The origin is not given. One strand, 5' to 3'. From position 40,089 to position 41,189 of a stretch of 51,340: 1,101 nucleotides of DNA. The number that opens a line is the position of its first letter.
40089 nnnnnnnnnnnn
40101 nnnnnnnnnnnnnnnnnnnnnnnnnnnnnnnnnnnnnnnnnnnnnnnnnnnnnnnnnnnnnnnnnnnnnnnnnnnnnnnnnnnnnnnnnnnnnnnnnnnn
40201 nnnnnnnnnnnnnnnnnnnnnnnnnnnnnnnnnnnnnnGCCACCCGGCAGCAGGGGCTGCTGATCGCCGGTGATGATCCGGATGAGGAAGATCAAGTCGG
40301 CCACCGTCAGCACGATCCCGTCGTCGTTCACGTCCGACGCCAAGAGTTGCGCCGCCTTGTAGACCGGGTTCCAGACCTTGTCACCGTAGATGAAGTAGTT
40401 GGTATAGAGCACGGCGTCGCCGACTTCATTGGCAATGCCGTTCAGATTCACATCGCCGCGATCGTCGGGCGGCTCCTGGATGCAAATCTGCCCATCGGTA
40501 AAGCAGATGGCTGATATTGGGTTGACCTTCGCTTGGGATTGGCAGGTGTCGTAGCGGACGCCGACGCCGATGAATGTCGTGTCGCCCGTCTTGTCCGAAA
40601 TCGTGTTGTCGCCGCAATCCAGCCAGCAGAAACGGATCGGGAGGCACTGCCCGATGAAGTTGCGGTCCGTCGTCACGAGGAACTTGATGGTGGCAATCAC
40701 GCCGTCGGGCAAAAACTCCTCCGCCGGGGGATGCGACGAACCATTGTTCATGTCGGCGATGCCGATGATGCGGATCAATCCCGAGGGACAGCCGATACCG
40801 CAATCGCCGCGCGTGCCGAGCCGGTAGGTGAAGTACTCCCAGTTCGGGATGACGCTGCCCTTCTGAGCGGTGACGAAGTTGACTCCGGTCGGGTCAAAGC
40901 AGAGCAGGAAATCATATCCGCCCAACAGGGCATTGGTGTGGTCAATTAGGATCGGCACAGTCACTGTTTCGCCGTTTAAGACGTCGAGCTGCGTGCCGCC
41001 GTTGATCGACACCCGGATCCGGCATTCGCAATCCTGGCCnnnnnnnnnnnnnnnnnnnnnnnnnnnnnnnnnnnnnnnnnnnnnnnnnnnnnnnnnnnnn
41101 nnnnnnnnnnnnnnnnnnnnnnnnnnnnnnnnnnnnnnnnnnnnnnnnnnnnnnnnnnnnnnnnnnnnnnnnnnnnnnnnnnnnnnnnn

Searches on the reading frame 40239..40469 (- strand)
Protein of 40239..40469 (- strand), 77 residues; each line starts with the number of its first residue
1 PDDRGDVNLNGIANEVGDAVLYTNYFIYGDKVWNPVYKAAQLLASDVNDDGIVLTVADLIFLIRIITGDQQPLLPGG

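Call 10: search_protein_families(library=pfam, proteins=[window:40239-40469:-], max_evalue=10)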
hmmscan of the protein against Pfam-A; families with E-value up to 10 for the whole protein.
seq(77 aa): 1 family
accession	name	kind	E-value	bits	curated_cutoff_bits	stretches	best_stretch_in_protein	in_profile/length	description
PF00404.24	Dockerin_1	-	0.093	13.4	22.9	1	5-65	2-55/57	Dockerin type I domain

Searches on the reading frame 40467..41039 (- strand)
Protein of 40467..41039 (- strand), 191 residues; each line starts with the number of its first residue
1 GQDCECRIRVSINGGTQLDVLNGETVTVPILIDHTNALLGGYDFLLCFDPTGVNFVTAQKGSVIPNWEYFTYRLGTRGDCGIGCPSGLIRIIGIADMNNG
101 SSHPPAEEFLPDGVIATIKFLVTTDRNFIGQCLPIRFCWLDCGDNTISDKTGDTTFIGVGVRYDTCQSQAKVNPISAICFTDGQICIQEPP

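Call 10: search_protein_families(library=pfam, proteins=[window:40467-41039:-], max_evalue=10)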
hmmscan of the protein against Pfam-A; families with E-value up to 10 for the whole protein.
seq(191 aa): 1 family
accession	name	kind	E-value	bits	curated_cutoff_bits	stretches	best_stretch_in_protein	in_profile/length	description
PF00963.24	Cohesin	-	0.00023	21.8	24.1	1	23-124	13-103/139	Cohesin domain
